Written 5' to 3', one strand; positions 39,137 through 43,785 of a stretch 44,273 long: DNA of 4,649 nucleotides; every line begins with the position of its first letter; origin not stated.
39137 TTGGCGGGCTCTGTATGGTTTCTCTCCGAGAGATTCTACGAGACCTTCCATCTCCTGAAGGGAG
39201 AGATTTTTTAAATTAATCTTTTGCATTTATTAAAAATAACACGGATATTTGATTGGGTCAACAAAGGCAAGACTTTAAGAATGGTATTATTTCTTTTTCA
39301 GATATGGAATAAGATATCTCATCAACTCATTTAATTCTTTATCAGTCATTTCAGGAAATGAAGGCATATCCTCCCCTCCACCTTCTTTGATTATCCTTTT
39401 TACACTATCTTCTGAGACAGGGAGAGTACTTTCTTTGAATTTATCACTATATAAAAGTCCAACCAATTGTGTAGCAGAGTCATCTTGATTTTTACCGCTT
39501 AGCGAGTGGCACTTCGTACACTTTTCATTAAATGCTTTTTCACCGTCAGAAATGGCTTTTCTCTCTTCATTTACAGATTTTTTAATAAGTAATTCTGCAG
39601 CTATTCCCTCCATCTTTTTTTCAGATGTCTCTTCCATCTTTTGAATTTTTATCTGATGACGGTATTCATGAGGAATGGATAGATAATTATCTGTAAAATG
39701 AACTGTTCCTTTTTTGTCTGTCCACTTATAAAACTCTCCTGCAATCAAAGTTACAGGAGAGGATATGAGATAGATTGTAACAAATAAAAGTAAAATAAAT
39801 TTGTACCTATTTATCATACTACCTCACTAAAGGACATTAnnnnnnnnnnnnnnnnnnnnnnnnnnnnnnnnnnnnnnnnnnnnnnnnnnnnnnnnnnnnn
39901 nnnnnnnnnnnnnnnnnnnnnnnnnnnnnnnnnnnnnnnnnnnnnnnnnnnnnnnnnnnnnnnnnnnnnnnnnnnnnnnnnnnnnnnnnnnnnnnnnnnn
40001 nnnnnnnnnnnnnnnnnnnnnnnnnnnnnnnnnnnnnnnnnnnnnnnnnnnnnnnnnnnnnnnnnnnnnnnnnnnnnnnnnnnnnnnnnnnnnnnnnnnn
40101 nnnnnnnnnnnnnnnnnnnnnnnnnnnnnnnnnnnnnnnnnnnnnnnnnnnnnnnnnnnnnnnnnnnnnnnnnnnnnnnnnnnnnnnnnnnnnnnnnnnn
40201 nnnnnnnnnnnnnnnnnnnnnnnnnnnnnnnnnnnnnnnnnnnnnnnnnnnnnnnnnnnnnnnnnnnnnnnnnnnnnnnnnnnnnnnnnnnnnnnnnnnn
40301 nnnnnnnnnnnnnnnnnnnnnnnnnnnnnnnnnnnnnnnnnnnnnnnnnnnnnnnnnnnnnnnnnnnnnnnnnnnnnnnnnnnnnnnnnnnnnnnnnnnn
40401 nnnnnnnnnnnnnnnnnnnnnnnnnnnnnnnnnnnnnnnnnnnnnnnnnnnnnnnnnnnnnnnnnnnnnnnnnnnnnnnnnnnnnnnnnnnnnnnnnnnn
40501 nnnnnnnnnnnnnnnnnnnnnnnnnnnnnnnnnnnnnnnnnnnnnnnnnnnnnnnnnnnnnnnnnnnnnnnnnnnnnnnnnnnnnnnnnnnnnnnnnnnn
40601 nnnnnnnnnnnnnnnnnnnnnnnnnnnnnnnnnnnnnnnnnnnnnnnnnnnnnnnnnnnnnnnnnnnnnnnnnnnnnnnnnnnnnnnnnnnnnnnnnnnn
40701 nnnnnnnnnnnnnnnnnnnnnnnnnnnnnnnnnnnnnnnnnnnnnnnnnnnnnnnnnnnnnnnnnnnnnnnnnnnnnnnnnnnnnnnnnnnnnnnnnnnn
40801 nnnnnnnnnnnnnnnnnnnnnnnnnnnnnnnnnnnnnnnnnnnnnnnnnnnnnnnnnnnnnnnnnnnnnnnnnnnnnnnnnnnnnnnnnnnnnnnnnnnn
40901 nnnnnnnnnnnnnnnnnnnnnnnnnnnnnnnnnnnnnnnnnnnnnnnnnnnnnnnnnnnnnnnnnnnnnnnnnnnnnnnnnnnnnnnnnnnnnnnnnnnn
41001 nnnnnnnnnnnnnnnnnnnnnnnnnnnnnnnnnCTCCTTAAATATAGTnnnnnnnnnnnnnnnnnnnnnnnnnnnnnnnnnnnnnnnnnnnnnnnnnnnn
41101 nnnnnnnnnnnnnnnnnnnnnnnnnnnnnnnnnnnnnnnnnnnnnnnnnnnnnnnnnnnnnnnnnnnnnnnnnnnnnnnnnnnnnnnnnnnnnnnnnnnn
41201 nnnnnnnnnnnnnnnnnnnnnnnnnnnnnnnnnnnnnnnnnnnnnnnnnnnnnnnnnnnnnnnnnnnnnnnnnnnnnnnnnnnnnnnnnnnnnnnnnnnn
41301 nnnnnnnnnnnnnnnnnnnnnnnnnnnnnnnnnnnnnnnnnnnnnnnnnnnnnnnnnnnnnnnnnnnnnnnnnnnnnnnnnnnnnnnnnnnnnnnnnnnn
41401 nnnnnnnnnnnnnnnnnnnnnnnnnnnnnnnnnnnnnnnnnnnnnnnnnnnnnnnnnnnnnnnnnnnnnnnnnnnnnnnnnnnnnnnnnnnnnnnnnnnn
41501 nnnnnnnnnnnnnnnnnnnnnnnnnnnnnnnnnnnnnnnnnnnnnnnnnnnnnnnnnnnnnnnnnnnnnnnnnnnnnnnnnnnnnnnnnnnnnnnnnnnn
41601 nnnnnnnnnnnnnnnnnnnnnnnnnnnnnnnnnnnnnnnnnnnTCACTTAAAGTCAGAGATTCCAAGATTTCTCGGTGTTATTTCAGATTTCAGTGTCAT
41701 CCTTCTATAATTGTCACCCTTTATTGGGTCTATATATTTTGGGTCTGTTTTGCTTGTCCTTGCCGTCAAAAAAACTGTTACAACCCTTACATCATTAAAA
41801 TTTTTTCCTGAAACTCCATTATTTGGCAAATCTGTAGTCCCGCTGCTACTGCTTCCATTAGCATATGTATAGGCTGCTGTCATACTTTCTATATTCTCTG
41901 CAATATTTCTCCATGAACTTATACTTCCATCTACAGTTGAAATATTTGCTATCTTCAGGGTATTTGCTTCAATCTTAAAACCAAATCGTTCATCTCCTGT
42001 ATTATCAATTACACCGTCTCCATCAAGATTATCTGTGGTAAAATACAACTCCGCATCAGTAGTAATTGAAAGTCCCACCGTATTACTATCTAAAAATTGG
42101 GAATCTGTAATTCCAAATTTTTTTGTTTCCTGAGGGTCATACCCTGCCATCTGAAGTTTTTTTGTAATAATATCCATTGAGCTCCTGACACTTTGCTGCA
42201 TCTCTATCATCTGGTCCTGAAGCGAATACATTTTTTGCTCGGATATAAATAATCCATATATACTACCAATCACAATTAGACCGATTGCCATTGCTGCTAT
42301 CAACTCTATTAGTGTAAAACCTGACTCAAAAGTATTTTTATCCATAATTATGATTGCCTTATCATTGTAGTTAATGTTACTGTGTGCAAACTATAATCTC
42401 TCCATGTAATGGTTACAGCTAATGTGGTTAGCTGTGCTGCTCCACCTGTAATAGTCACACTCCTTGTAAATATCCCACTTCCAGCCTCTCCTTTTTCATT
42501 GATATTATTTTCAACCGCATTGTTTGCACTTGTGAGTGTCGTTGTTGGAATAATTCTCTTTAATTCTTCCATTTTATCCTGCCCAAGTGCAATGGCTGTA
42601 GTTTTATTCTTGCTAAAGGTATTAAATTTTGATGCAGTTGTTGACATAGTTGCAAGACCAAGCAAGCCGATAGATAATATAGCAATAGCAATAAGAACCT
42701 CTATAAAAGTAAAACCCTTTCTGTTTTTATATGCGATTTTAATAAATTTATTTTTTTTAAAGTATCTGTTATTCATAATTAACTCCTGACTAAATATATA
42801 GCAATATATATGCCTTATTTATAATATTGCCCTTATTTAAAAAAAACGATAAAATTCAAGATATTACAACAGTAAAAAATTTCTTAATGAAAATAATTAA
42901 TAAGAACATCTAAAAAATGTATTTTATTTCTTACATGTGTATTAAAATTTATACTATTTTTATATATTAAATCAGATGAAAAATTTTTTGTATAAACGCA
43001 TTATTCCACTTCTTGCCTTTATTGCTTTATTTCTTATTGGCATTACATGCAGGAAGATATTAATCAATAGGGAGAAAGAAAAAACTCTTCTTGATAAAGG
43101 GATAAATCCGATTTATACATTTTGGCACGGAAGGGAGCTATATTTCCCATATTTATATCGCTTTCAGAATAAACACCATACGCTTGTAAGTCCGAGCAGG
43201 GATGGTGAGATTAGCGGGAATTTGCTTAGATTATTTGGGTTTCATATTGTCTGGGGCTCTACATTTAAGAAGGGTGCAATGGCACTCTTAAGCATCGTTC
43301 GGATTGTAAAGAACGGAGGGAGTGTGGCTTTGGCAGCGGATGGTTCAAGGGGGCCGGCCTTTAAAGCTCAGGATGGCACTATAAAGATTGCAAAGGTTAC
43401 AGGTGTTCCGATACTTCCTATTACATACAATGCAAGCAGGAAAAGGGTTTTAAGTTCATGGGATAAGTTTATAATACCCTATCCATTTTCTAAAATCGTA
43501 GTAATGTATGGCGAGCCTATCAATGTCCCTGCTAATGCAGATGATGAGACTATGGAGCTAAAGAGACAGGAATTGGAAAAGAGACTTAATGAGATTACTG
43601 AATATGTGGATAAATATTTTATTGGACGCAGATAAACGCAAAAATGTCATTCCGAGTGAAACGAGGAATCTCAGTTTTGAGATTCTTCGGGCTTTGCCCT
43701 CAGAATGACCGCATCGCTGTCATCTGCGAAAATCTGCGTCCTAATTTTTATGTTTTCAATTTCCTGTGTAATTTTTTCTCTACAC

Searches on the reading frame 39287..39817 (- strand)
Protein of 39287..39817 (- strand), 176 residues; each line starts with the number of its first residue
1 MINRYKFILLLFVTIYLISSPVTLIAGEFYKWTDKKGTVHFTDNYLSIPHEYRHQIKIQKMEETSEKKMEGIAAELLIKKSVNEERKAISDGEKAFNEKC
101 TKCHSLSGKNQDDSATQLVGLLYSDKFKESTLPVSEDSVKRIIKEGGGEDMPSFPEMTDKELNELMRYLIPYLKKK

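Call 3: search_protein_families(library=pfam, proteins=[window:39287-39817:-], max_evalue=1)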
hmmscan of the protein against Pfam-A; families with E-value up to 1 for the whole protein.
window:39287-39817:- (176 aa): 4 families
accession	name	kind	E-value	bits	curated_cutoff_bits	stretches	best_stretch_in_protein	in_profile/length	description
PF13442.11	Cytochrome_CBB3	-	1e-09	39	27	1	88-169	2-68/68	Cytochrome C oxidase, cbb3-type, subunit III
PF13511.11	DUF4124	-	6.2e-07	30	22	1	22-50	7-34/56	Domain of unknown function (DUF4124)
PF00034.26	Cytochrom_C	-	7.9e-07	30.8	21.3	1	90-169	2-86/90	Cytochrome c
PF14495.11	Cytochrom_C550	-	0.012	15.8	27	1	87-115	24-51/136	Cytochrome c-550 domain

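Call 4: search_protein_families(library=ncbifam, proteins=[window:39287-39817:-], max_evalue=1)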
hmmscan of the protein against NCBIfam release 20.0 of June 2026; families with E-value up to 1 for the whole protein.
window:39287-39817:- (176 aa): 14 families
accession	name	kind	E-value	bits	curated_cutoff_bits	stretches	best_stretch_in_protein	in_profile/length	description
TIGR00782.1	ccoP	equivalog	5.9e-05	22.5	179.95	1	62-166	175-275/285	cytochrome-c oxidase, cbb3-type subunit III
NF045773.1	cytochro_C550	exception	0.00019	21.3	125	1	83-169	43-116/118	cytochrome c550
NF045930.1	Cytc6PetJCyano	equivalog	0.00023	21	135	1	88-170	27-103/110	cytochrome c6 PetJ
NF011054.0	PRK14486.1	equivalog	0.00025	20.7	447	1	67-169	193-287/294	putative bifunctional cbb3-type cytochrome c oxidase subunit II/cytochrome c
NF050122.1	bc1_QcrC_actin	exception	0.00046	19.6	200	1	82-121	34-72/253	cytochrome bc1 complex diheme cytochrome c subunit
TIGR04494.1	c550_PedF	equivalog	0.00048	20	122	1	68-109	29-71/133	cytochrome c-550 PedF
NF045774.1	cytochro_C551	exception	0.00086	19.3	118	1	82-169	32-106/110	cytochrome c551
NF052248.1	SorU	equivalog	0.008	16.4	100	1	99-168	12-71/72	SorU family sulfite dehydrogenase c-type cytochrome subunit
NF040606.1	CytoC_perox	subfamily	0.009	15.2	150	1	50-115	259-324/524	di-heme-cytochrome C peroxidase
NF041198.1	UshA_like_PCGU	equivalog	0.02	13.5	275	1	33-109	342-420/519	UshA-like (seleno)protein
TIGR03045.1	PS_II_C550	equivalog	0.036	13.8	177.75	1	84-108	46-69/159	photosystem II cytochrome c-550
NF053819.1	EF0750_LPXTG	subfamily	0.039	14.5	47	1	4-65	4-65/105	EF2685/EF0750 family sortase-dependent surface protein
NF003292.0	PRK04290.1-1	equivalog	0.041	13.6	253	1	70-157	75-165/216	30S ribosomal protein S6e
NF049874.1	PdsA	exception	0.042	13.7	330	1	91-120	121-151/198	periplasmic diheme shuttle PdsA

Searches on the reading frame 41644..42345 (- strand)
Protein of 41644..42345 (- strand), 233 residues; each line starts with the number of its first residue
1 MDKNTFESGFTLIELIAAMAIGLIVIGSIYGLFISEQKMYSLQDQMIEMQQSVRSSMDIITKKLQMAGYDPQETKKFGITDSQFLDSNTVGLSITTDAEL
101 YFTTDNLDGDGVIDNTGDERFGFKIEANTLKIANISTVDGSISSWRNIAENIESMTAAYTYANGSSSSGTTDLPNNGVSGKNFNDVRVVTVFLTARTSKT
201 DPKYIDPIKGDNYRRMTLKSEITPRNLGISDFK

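Call 49: search_protein_families(library=pfam, proteins=[window:41644-42345:-], max_evalue=0.0001)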
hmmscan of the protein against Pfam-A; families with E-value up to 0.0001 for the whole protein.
window:41644-42345:- (233 aa): 1 family
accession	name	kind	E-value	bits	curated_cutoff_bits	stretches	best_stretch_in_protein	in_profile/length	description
PF07963.17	N_methyl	-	3.1e-06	27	21.2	1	7-30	4-27/27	Prokaryotic N-terminal methylation motif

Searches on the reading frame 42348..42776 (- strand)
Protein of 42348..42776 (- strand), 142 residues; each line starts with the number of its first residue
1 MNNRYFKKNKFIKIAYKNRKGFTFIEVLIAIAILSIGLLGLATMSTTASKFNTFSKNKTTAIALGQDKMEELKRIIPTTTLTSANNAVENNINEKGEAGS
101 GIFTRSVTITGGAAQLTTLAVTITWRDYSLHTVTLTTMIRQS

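Call 49: search_protein_families(library=pfam, proteins=[window:42348-42776:-], max_evalue=0.0001)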
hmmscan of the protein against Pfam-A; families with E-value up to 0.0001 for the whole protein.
window:42348-42776:- (142 aa): 1 family
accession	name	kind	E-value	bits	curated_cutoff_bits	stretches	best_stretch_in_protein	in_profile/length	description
PF07963.17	N_methyl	-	4.7e-10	39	21.2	1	17-41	2-26/27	Prokaryotic N-terminal methylation motif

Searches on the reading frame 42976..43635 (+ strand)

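Call 49: search_protein_families(library=pfam, proteins=[window:42976-43635:+], max_evalue=0.0001)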
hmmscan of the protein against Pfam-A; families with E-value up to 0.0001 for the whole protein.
window:42976-43635:+ (219 aa): 1 family
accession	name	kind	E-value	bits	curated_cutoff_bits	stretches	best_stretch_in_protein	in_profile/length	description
PF04028.18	DUF374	-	1.7e-19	69.6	26.8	1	62-128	3-69/69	Domain of unknown function (DUF374)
